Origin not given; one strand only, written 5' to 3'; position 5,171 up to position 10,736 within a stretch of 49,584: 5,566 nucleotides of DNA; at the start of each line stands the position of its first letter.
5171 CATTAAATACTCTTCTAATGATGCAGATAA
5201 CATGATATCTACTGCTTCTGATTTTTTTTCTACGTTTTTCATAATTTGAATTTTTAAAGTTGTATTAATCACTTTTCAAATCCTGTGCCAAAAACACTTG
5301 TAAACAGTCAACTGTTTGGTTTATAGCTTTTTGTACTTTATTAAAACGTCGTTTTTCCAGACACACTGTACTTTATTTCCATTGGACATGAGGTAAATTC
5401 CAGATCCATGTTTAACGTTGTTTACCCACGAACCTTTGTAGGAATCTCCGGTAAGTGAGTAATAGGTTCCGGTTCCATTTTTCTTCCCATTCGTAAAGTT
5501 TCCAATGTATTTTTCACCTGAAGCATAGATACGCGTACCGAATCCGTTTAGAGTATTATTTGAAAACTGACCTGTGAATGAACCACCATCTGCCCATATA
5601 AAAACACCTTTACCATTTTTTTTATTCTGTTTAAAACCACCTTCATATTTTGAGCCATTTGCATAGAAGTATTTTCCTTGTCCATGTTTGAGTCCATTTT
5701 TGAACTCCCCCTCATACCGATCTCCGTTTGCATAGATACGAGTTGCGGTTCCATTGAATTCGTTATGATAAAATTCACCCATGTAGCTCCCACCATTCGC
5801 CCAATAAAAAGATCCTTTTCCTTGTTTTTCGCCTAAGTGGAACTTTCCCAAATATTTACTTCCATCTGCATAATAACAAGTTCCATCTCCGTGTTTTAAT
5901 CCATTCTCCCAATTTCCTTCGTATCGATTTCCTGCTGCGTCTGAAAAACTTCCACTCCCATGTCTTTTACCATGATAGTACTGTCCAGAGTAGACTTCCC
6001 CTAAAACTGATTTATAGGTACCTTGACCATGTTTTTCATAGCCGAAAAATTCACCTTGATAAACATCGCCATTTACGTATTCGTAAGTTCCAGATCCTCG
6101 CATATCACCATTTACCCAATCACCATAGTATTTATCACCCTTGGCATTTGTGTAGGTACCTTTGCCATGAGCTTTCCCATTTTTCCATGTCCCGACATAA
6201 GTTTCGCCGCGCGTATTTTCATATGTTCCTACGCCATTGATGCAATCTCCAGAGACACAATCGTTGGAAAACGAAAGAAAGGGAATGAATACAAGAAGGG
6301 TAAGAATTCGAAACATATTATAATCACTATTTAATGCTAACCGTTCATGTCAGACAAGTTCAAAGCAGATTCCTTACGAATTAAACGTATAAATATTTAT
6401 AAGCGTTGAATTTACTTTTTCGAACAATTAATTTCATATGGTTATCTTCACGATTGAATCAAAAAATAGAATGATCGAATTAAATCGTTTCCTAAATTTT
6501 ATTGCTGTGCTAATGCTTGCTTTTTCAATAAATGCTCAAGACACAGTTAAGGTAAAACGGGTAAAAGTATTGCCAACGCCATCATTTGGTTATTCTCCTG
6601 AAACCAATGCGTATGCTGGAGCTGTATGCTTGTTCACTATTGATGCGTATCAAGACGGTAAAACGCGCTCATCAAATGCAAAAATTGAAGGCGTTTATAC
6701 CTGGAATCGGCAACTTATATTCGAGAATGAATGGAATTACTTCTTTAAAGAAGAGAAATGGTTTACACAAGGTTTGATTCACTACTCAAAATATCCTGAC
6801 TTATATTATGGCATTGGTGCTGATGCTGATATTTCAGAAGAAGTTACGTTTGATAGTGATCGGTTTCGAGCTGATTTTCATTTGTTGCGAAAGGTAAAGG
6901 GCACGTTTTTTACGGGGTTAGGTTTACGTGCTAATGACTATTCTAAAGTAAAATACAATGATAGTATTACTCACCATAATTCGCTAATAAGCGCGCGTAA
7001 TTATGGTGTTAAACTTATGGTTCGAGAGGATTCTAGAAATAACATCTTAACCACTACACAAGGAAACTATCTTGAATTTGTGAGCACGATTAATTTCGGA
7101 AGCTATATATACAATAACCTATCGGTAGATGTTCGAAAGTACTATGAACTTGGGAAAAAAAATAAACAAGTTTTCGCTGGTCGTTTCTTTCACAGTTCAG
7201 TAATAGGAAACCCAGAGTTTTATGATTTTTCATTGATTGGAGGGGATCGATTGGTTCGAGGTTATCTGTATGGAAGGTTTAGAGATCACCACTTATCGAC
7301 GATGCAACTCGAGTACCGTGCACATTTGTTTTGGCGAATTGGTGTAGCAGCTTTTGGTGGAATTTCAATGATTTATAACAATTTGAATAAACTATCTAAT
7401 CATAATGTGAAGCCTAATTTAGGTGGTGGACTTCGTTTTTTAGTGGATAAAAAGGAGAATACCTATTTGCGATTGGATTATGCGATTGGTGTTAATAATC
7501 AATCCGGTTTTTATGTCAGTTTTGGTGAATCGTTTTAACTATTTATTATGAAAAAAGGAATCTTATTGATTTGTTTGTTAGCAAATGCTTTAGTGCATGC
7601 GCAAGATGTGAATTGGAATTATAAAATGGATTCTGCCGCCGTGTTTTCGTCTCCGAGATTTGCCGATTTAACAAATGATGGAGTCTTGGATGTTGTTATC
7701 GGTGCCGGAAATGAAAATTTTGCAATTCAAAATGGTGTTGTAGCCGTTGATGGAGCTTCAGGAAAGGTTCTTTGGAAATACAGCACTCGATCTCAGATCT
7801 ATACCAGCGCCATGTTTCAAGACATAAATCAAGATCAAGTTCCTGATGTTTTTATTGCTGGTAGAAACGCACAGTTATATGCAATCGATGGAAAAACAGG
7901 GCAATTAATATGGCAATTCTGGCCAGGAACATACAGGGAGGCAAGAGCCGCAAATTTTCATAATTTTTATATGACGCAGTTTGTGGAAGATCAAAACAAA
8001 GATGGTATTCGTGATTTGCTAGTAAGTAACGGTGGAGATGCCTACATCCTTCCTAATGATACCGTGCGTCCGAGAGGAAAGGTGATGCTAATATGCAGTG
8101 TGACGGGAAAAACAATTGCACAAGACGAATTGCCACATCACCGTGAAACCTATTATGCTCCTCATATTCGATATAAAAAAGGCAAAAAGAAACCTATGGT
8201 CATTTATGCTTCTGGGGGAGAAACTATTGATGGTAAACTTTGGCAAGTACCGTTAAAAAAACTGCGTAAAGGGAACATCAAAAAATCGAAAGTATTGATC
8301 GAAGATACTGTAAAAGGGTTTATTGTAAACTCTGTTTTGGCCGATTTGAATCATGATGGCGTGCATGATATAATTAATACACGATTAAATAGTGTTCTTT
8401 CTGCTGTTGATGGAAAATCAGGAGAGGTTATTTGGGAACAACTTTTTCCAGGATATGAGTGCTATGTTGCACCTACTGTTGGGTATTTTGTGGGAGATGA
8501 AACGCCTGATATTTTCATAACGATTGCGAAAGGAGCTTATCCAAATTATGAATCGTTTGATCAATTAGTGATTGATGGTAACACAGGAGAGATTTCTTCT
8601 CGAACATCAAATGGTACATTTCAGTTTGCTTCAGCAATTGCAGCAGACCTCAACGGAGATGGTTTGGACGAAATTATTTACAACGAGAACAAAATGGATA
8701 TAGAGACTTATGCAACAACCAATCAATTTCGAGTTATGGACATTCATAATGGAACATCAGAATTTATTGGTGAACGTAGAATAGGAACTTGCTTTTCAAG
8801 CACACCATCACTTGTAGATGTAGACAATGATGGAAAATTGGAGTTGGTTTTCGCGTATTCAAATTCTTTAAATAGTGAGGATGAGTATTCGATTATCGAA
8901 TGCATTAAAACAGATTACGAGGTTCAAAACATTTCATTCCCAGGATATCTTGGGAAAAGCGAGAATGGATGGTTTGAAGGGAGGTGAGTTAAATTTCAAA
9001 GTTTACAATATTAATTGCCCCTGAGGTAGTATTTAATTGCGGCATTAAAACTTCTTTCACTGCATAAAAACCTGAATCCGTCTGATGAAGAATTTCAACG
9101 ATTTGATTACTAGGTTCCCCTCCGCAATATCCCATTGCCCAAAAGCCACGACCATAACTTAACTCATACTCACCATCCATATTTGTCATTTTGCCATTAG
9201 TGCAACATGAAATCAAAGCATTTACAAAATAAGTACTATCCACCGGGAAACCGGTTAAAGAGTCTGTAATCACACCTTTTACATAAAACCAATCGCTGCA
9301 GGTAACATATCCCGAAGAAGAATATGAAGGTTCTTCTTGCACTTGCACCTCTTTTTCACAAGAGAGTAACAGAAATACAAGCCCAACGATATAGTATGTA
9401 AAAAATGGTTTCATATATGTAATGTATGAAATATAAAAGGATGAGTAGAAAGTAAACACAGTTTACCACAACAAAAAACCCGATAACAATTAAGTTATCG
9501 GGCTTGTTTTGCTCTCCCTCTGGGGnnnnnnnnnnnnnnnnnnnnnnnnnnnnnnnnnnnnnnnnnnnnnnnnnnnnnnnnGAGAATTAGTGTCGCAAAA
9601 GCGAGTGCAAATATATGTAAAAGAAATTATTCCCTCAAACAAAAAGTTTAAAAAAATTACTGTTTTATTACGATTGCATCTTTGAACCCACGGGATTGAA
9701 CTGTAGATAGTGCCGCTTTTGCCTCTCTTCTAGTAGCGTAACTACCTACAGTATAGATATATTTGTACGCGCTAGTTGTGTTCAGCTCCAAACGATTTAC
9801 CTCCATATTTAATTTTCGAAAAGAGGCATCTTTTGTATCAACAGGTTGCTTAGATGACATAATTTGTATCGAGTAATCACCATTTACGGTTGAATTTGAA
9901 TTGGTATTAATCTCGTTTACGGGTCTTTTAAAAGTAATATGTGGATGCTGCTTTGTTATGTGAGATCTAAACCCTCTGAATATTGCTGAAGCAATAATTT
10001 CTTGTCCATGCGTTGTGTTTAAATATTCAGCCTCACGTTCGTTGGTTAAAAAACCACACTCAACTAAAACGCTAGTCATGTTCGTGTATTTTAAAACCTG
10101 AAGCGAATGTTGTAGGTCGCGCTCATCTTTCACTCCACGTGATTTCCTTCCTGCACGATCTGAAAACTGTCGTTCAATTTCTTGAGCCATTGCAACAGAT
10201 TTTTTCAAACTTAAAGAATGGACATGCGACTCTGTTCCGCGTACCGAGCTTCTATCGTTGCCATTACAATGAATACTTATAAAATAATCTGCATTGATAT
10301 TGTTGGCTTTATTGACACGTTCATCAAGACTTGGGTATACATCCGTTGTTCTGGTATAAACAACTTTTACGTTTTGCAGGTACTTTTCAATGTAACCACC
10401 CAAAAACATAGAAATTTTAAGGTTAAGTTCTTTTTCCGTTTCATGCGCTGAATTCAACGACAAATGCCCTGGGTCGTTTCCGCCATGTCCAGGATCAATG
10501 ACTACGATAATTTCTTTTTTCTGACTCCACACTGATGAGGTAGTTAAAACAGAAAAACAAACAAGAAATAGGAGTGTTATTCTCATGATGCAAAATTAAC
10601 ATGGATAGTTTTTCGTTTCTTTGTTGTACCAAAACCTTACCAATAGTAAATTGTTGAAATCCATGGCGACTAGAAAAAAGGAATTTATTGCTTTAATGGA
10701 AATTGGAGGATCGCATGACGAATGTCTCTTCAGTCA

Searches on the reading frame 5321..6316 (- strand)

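Call 52: search_protein_families(library=pfam, proteins=[window:5321-6316:-], max_evalue=0.001)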
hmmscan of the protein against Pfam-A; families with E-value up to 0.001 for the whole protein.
window:5321-6316:- (331 aa): 1 family
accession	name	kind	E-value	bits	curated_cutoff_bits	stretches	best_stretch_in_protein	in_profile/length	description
PF02493.26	MORN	-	9.8e-61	198.5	22.5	5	201-222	1-22/23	MORN repeat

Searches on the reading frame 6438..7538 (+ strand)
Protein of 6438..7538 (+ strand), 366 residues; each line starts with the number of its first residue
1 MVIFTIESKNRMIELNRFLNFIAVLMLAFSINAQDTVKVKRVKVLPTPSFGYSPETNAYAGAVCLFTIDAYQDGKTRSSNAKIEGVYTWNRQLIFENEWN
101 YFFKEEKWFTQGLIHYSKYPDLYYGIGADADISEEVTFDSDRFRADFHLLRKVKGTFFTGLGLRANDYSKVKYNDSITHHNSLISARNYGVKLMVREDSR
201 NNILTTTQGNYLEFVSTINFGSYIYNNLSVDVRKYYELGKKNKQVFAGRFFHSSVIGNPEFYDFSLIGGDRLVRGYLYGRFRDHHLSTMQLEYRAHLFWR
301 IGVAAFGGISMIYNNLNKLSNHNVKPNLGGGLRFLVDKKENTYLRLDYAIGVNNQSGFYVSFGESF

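Call 52: search_protein_families(library=pfam, proteins=[window:6438-7538:+], max_evalue=0.001)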
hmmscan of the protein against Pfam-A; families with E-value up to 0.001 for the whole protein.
window:6438-7538:+ (366 aa): 0 families

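Call 53: search_protein_families(library=ncbifam, proteins=[window:6438-7538:+], max_evalue=0.001)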
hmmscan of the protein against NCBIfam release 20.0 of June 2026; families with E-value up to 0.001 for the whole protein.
window:6438-7538:+ (366 aa): 1 family
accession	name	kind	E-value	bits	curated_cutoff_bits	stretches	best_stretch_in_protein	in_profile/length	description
NF047779.1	Omp85_fam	subfamily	1.3e-15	57.8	200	1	198-366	234-423/423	Omp85 family outer membrane protein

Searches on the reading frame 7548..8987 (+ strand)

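Call 52: search_protein_families(library=pfam, proteins=[window:7548-8987:+], max_evalue=0.001)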
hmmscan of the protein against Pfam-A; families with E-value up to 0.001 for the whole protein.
window:7548-8987:+ (479 aa): 7 families
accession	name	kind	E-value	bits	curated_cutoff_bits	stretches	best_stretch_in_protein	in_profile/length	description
PF13517.12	FG-GAP_3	-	1.2e-20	74.2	26.9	1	316-377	4-60/61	FG-GAP-like repeat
PF23727.1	Beta-prop_FAM234A_B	-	1.4e-14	53.9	26.4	2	64-349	54-325/467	FAM234A/B beta-propeller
PF01839.29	FG-GAP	-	9.6e-13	48.2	22.1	0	37-63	6-32/37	FG-GAP repeat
PF13360.13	PQQ_2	-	9.5e-09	35.7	27.6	1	60-124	41-99/233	Outer membrane protein assembly factor BamB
PF25292.1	Beta-prop_CGLA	-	1.3e-08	35.1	26.8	1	63-125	9-70/316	Lambda-carrageenase beta-propeller domain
PF13570.13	Beta-prop_ACSF4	-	7.7e-08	32.5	133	1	18-172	164-291/329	Beta-alanine-activating enzyme, beta-propeller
PF01011.28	PQQ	-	2.5e-05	23.6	26.7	0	61-124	66-140/595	Glucose/ethanol/alcohol dehydrogenase, beta-propeller domain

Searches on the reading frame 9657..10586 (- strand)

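Call 52: search_protein_families(library=pfam, proteins=[window:9657-10586:-], max_evalue=0.001)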
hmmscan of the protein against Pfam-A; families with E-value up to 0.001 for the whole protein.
window:9657-10586:- (309 aa): 2 families
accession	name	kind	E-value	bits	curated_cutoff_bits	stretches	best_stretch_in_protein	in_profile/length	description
PF01520.23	Amidase_3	-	1.3e-48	165.7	27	1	28-205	1-171/174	N-acetylmuramoyl-L-alanine amidase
PF05036.18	SPOR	-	0.00054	20.7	21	0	236-307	3-75/76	SPOR domain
